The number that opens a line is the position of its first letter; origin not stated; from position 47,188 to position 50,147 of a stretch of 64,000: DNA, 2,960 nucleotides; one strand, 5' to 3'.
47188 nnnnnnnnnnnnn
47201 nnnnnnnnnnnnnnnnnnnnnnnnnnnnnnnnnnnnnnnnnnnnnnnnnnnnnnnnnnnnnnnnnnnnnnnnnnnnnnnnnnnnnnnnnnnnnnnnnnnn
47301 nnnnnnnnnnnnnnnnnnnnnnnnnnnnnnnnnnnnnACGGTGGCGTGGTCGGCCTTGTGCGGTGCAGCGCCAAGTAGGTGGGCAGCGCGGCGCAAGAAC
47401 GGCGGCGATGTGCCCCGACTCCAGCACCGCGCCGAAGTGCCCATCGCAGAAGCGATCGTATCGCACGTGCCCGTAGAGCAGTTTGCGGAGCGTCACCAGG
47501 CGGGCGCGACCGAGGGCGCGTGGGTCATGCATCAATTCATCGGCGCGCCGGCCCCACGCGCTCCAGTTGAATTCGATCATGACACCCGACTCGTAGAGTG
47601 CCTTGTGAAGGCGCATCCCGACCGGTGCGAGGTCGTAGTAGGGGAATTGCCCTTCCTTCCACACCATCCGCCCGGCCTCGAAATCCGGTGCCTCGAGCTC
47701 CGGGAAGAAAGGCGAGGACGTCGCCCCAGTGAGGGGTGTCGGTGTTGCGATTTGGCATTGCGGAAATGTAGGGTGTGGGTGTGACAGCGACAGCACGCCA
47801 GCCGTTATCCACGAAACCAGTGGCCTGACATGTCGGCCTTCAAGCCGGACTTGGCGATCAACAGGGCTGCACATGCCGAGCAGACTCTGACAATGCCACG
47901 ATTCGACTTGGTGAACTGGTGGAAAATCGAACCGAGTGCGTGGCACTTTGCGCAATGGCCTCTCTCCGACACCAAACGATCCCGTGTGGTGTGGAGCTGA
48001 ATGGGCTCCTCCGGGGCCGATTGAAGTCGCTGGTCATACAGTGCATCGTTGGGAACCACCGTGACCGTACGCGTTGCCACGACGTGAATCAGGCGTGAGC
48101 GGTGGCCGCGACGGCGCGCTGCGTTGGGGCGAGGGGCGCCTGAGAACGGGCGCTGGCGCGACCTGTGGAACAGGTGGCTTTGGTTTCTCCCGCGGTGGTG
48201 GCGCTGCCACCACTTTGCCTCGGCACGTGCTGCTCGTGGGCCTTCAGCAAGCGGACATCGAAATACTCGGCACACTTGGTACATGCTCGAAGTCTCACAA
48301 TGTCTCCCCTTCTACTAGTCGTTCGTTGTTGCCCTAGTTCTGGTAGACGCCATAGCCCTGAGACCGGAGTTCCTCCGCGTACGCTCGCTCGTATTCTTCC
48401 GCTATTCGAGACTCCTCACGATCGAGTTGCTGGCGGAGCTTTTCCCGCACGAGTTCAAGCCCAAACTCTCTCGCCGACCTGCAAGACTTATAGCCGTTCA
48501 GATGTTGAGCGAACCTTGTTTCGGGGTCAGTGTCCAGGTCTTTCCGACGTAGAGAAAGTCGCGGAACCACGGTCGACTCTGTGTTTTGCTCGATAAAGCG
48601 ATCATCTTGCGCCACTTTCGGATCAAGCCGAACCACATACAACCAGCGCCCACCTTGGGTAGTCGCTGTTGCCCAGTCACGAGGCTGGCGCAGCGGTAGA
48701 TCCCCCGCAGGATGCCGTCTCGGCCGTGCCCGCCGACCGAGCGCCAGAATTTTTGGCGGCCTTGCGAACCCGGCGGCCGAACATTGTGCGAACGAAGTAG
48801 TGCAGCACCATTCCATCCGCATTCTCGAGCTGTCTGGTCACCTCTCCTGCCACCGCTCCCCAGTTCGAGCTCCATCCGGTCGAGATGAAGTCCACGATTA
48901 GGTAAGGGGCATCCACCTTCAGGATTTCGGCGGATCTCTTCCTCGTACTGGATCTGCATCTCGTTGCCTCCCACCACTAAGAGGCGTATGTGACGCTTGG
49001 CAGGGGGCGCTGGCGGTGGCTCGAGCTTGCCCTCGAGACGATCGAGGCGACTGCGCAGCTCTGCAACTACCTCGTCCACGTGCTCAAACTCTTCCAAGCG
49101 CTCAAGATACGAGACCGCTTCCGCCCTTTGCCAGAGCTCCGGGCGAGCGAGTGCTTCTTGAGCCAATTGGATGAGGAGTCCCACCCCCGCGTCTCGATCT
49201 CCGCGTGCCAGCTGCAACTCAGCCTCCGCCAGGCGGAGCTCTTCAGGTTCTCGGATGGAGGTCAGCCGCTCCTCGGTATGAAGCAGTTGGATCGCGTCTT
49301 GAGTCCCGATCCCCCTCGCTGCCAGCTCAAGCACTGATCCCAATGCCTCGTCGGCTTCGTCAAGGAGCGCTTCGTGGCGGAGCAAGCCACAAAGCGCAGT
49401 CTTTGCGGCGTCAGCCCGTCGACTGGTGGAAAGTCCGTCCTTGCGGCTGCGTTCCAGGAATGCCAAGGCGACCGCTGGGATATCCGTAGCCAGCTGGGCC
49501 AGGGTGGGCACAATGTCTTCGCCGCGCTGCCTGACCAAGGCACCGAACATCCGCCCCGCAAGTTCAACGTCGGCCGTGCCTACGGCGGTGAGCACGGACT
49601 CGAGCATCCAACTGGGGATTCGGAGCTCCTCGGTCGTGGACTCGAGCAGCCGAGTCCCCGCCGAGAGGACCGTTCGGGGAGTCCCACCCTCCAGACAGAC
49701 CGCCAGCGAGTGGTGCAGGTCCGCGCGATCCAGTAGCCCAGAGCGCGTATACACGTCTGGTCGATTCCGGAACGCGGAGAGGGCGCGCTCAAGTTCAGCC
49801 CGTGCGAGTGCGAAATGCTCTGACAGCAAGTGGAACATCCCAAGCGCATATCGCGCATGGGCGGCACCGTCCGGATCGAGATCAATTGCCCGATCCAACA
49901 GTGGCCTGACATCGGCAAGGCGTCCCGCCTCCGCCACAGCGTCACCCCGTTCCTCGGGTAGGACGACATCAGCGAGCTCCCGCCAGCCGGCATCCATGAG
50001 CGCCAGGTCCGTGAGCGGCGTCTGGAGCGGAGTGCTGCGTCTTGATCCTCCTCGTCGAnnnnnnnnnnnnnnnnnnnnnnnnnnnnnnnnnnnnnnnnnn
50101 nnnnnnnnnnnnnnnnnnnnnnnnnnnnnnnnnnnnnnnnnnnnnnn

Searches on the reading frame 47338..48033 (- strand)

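Call 33: search_protein_families(library=pfam, proteins=[window:47338-48033:-], max_evalue=0.1)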
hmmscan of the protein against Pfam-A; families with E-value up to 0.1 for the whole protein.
window:47338-48033:- (232 aa): 1 family
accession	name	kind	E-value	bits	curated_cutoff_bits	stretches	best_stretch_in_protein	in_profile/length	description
PF20118.4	DUF6508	-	4.2e-23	82.1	23.6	1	109-213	12-120/129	Family of unknown function (DUF6508)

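Call 34: search_protein_families(library=padloc, proteins=[window:47338-48033:-], max_evalue=0.1)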
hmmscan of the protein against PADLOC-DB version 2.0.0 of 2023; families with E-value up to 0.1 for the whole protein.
window:47338-48033:- (232 aa): 0 families

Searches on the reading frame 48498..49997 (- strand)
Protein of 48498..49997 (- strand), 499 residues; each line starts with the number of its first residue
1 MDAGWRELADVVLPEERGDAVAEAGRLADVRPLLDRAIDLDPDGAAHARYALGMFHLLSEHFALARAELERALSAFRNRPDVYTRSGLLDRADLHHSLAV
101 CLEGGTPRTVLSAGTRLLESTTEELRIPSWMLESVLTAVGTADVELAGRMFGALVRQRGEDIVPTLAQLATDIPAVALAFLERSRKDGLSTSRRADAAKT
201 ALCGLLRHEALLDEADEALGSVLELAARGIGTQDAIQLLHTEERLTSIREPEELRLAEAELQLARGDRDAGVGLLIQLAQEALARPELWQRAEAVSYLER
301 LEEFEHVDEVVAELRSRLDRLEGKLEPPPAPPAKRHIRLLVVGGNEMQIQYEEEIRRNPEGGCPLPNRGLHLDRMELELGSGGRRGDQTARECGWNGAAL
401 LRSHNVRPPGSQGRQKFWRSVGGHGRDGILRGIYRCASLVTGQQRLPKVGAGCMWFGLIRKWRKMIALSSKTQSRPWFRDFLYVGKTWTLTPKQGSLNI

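Call 33: search_protein_families(library=pfam, proteins=[window:48498-49997:-], max_evalue=0.1)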
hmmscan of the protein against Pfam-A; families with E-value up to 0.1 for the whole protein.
window:48498-49997:- (499 aa): 8 families
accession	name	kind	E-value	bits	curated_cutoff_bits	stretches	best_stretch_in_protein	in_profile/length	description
PF14559.12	TPR_19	-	2.9e-05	24.8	25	1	23-83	3-62/68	Tetratricopeptide repeat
PF08954.16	Trimer_CC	-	0.0077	16.3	27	1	291-324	17-48/52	Trimerisation motif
PF07719.23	TPR_2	-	0.018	15.6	27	0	47-76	2-31/34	Tetratricopeptide repeat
PF06812.17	ImpA_N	-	0.027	15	26.9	1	109-176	45-112/119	ImpA, N-terminal, type VI secretion system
PF13428.12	TPR_14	-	0.028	15.5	23.5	1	47-86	2-41/44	Tetratricopeptide repeat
PF19961.5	EAD8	-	0.029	15.5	27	0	66-98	4-36/96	Effector-associated domain 8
PF13432.12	TPR_16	-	0.043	14.7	32.7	1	17-78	3-63/65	Tetratricopeptide repeat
PF04380.18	BMFP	-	0.049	14.5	37.2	0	302-326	49-73/77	Membrane fusogenic activity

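Call 34: search_protein_families(library=padloc, proteins=[window:48498-49997:-], max_evalue=0.1)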
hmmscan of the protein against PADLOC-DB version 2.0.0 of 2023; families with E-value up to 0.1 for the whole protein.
window:48498-49997:- (499 aa): 0 families
